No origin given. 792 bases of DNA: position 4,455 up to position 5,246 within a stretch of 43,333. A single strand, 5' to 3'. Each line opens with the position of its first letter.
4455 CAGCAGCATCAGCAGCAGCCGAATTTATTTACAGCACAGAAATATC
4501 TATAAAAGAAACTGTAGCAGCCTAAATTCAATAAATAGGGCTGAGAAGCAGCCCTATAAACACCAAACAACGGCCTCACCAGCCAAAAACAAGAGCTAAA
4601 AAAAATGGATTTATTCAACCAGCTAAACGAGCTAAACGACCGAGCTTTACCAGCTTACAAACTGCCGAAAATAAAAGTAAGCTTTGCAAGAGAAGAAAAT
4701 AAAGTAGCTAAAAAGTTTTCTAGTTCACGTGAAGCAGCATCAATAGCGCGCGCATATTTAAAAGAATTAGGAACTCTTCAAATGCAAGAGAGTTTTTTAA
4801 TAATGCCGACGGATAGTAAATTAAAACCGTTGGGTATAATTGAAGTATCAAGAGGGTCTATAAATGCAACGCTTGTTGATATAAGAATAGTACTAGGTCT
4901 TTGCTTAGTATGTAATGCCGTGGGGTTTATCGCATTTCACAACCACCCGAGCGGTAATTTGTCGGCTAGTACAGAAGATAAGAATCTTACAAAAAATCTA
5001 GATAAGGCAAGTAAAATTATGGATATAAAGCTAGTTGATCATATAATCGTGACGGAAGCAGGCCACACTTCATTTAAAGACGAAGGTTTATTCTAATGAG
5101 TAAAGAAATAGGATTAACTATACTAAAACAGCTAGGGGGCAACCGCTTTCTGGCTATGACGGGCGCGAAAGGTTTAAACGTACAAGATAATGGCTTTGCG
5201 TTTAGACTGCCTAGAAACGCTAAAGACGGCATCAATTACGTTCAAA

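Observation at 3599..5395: Early-promoter-driven ArdC-like, RadC/JAB-like and unknown 99-aa operon: candidate anti-defence island in a phage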

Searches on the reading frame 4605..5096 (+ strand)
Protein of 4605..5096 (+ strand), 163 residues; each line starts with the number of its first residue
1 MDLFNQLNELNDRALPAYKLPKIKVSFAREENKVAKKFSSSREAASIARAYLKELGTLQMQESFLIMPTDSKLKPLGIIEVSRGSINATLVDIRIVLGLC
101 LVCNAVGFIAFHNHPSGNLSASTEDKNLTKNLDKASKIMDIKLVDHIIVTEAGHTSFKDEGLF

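Call 3: search_protein_families(library=pfam, proteins=[window:4605-5096:+], max_evalue=0.01)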
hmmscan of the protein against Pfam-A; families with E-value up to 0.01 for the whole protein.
window:4605-5096:+ (163 aa): 1 family
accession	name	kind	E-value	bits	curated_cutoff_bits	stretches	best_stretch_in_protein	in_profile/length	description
PF04002.20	RadC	-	1.1e-32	112.9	22.1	1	45-162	5-121/121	RadC-like JAB domain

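Call 4: search_protein_families(library=phrogs, proteins=[window:4605-5096:+], max_evalue=0.01)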
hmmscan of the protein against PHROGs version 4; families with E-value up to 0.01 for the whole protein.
window:4605-5096:+ (163 aa): 1 family
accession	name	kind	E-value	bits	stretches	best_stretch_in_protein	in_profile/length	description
phrog_10276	-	DNA, RNA and nucleotide metabolism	1.5e-32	113.8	1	21-162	10-152/153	DNA repair protein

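Call 49: search_solved_structures(query=window:4605-5093:+, max_evalue=0.01, show_alignments=1)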
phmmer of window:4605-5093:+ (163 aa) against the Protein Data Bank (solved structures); distinct sequences matched with E-value up to 0.01: 1.
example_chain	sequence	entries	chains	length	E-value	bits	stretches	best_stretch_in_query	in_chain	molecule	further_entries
2qlc_A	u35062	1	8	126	3.1e-11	46.8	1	62-162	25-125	DNA repair protein radC homolog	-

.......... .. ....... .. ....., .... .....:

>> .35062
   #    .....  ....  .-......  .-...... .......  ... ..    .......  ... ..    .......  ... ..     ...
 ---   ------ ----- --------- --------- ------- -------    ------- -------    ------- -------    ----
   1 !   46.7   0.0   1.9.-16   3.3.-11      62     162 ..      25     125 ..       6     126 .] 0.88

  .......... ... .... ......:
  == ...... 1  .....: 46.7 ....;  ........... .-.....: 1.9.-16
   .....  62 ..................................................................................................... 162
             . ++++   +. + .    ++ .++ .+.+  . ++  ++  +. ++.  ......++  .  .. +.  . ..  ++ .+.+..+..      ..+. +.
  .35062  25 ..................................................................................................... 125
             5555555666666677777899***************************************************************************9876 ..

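Call 60: search_protein_families(library=ncbifam, proteins=[window:4605-5096:+], max_evalue=0.01)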
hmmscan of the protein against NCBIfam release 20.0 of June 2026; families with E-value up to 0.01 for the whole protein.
window:4605-5096:+ (163 aa): 2 families
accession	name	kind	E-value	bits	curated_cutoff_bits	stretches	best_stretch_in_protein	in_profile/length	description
NF000642.1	PRK00024.1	equivalog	2.2e-28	99.4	180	1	31-162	84-211/212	RadC family protein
TIGR00608.1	radc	subfamily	1.1e-23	84.2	133.85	1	47-162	102-217/218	RadC family protein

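Call 67: find_homologous_proteins(query=window:4605-5093:+, max_evalue=1e-10)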
Query window:4605-5093:+ (163 aa): 46 proteins with E <= 1e-10 among 103 candidates.
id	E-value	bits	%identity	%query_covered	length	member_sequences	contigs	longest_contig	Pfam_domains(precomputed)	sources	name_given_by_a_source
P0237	1.7e-93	328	95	100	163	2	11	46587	PF04002.21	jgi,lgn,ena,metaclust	metaclust:\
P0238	4.4e-25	106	40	88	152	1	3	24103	PF04002.21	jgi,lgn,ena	-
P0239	1.0e-23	102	39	88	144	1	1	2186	PF04002.21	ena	-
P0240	5.2e-23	100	42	85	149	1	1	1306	PF04002.21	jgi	-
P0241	2.0e-22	98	52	66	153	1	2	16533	PF04002.21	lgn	-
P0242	3.2e-22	97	41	90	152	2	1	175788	PF04002.21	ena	-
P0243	1.7e-21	95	43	82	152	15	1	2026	PF04002.21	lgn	-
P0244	2.3e-20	91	42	80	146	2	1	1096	PF04002.21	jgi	jgi:DNA repair protein RadC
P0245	8.9e-19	86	37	98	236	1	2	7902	PF04002.21,PF20582.5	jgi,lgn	jgi:DNA repair protein RadC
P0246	1.9e-16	78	35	76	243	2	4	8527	PF04002.21,PF20582.5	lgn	-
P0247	1.9e-16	78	35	90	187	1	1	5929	PF04002.21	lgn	-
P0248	3.9e-16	77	39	69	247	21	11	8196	PF04002.21,PF20582.5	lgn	-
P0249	2.2e-15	75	42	77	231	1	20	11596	PF04002.21,PF20582.5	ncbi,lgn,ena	-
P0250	2.8e-15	75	35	72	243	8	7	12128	PF04002.21,PF20582.5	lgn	-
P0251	3.8e-15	74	39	61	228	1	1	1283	PF04002.21,PF20582.5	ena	-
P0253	1.5e-13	69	39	61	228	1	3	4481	PF04002.21,PF20582.5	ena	-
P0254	1.9e-13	69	39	61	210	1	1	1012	PF04002.21,PF20582.5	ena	-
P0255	2.0e-13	69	39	61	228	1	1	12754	PF04002.21,PF20582.5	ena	-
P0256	2.0e-13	69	39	61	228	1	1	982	PF04002.21,PF20582.5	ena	-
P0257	2.0e-13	69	39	61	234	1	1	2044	PF04002.21,PF20582.5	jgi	jgi:DNA repair protein RadC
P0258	2.1e-13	69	39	61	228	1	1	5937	PF04002.21,PF20582.5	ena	-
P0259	2.1e-13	69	39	61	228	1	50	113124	PF04002.21,PF20582.5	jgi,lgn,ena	jgi:DNA repair protein RadC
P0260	2.1e-13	69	39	61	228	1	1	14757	PF04002.21,PF20582.5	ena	-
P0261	2.1e-13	69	39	61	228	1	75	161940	PF04002.21,PF20582.5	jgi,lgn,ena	jgi:DNA repair protein RadC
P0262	2.1e-13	69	39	61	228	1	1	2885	PF04002.21,PF20582.5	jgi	jgi:DNA repair protein RadC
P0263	2.1e-13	69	39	61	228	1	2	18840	PF04002.21,PF20582.5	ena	-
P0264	2.1e-13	69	39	61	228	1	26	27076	PF04002.21,PF20582.5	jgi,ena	jgi:DNA repair protein RadC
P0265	2.1e-13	69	39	61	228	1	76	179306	PF04002.21,PF20582.5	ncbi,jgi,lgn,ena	jgi:DNA repair protein RadC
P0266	2.2e-13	68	39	61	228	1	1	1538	PF04002.21,PF20582.5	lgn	-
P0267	2.4e-13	68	39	61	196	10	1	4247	PF04002.21,PF20582.5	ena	-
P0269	2.9e-13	68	39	61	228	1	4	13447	PF04002.21,PF20582.5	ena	-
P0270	2.9e-13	68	39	61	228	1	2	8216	PF04002.21,PF20582.5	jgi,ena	jgi:DNA repair protein RadC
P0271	2.9e-13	68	39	61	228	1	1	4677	PF04002.21,PF20582.5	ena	-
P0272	2.9e-13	68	39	61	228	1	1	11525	PF04002.21,PF20582.5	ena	-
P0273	2.9e-13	68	39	61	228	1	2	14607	PF04002.21,PF20582.5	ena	-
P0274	2.9e-13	68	39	61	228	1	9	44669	PF04002.21,PF20582.5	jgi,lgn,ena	jgi:DNA repair protein RadC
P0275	3.4e-13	68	39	63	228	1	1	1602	PF04002.21,PF20582.5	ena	-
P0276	4.0e-13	68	39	61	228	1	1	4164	PF04002.21,PF20582.5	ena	-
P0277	4.6e-13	67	39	61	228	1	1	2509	PF04002.21,PF20582.5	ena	-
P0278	7.6e-13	67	39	61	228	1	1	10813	PF04002.21,PF20582.5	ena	-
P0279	9.8e-13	66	38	61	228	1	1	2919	PF04002.21,PF20582.5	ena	-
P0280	1.2e-12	66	39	64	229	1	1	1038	PF04002.21,PF20582.5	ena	-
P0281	1.5e-12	66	38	61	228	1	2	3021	PF04002.21,PF20582.5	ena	-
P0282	5.3e-12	64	38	61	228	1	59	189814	PF04002.21,PF20582.5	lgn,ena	-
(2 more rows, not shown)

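Call 68: find_encoding_contigs(protein=P0238, flank=6000, max_places=1)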
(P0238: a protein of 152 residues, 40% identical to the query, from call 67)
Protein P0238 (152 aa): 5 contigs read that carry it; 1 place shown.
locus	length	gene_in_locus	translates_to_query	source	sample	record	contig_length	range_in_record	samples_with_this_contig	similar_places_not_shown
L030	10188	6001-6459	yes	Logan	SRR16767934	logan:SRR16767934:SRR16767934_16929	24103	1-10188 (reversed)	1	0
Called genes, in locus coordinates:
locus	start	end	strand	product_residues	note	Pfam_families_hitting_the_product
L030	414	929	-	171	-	-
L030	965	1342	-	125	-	-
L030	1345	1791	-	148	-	-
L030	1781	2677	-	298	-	-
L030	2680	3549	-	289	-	PF20459:DUF6712 (faint)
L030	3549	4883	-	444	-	-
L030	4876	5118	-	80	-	-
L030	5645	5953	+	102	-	-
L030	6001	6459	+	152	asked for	PF04002:RadC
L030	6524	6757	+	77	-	-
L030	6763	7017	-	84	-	-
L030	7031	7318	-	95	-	PF13443:HTH_26 (weak)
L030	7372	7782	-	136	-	-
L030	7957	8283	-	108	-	-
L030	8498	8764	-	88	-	-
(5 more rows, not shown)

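Call 69: find_encoding_contigs(protein=P0242, flank=6000, max_places=1)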
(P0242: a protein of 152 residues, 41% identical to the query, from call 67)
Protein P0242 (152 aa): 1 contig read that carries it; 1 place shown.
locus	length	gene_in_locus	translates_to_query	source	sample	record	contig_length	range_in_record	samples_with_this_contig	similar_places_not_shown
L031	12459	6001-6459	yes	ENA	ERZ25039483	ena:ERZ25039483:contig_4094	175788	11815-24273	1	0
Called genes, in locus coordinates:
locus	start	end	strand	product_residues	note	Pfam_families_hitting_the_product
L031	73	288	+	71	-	-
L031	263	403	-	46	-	-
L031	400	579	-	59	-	-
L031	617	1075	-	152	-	-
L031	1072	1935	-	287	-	-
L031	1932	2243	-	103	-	-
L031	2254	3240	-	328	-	PF20459:DUF6712 (faint)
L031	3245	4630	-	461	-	-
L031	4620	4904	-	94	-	-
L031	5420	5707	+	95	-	-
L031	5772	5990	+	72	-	-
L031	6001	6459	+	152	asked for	PF04002:RadC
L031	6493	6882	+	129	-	-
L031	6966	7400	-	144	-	-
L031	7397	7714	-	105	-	-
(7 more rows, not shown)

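Call 70: find_encoding_contigs(protein=P0241, flank=6000, max_places=1)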
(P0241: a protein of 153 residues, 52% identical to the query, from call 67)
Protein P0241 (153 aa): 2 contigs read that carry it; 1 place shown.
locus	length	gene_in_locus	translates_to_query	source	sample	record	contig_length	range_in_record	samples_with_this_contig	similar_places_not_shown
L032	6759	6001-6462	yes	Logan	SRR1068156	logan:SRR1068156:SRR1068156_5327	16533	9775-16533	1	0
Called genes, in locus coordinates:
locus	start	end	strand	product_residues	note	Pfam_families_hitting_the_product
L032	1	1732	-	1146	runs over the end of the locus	PF04313:HSDR_N, PF00271:Helicase_C (faint), PF00270:DEAD, PF04851:ResIII, PF18766:SWI2_SNF2, PF08463:EcoEI_R_C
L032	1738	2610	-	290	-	-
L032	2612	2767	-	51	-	-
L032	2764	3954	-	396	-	PF01420:Methylase_S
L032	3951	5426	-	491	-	PF12161:HsdM_N, PF02384:N6_Mtase, PF01170:UPF0020 (weak), PF07669:Eco57I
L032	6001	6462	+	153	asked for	PF04002:RadC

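Call 91: search_protein_families(library=padloc, proteins=[window:4605-5096:+], max_evalue=0.01)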
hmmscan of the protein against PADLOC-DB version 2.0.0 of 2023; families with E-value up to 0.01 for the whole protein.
window:4605-5096:+ (163 aa): 0 families

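Call 101: search_dna_similar(query=window:4605-5093:+, collection=phages, mode=protein, max_rows=60, max_evalue=0.00001)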
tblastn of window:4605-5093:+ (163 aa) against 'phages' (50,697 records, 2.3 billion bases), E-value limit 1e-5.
Records with a match: 40; places in all: 40; records where one place covers at least 80% of the query: 3.
Best place of each record, by identity: <60% 40.
By first word of the organism name: Bacteriophage 15; Wolbachia 5; Listeria 4; Salmonella 3; Microcystis 2; Acinetobacter 2; Campylobacter 2; Tenacibaculum 2; Geobacillus 1; Staphylococcus 1; and 3 more.
By host as written in the record: - 17; Listeria monocytogenes 4; Homo sapiens 2; Microcystis sp. 2; Campylobacter jejuni 2; Tenacibaculum sp. AHE14PA 2; Salmonella enterica subsp. enterica serovar Kentucky 1; Wolbachia endosymbiont wVitB of Nasonia vitripennis 1; and 9 more.
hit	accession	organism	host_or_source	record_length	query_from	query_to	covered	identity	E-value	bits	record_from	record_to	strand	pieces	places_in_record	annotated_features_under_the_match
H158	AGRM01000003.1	Salmonella enterica subsp. houtenae str. ATCC BAA-1581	Homo sapiens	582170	4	161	97%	27.8%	2e-9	61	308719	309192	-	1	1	DNA repair protein RadC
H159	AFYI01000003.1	Salmonella enterica subsp. enterica serovar Infantis str. ...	Homo sapiens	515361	4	161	97%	27.8%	2e-9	61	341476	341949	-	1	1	DNA repair protein RadC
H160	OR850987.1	Salmonella phage S.Kent 1-2-1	Salmonella enterica subsp. enterica ...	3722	4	161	97%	27.8%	2e-9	61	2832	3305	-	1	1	record has no annotation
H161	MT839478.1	Bacteriophage sp.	human fecal samples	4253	57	161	64%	40.6%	5e-19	88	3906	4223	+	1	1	record has no annotation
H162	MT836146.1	Bacteriophage sp.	human fecal samples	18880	62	162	62%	41.6%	1e-19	90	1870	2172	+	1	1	record has no annotation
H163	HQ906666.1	Wolbachia endosymbiont wVitB of Nasonia vitripennis phage ...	Wolbachia endosymbiont wVitB of Nasonia ...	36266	61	163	63%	39.8%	2e-13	72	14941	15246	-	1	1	putative DNA repair protein RadC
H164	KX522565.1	Wolbachia phage WO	wVitA Wolbachia of Nasonia vitripennis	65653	61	163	63%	39.8%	2e-13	72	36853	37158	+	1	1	DNA repair protein RadC family protein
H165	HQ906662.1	Wolbachia endosymbiont wVitA of Nasonia vitripennis phage ...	Wolbachia endosymbiont wVitA of Nasonia ...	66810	61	163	63%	39.8%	2e-13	72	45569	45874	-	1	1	putative DNA repair protein RadC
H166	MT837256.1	Bacteriophage sp.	human fecal samples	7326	62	161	61%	41.0%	5e-18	85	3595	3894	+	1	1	record has no annotation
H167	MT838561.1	Bacteriophage sp.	human fecal samples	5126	51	163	69%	36.3%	9e-11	64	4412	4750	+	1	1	record has no annotation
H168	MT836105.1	Bacteriophage sp.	human fecal samples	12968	51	161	68%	35.1%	3e-12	69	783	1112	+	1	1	record has no annotation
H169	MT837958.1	Bacteriophage sp.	human fecal samples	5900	61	161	62%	37.6%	1e-14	76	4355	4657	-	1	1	record has no annotation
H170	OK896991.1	Geobacillus phage GR1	Geobacillus stearothermophilus ATCC ...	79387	51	161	68%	34.2%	4e-11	66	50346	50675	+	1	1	UPF0758 family protein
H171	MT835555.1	Bacteriophage sp.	human fecal samples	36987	61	162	63%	36.3%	1e-13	73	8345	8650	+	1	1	record has no annotation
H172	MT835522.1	Bacteriophage sp.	human fecal samples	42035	51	162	69%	33.0%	8e-9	59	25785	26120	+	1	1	record has no annotation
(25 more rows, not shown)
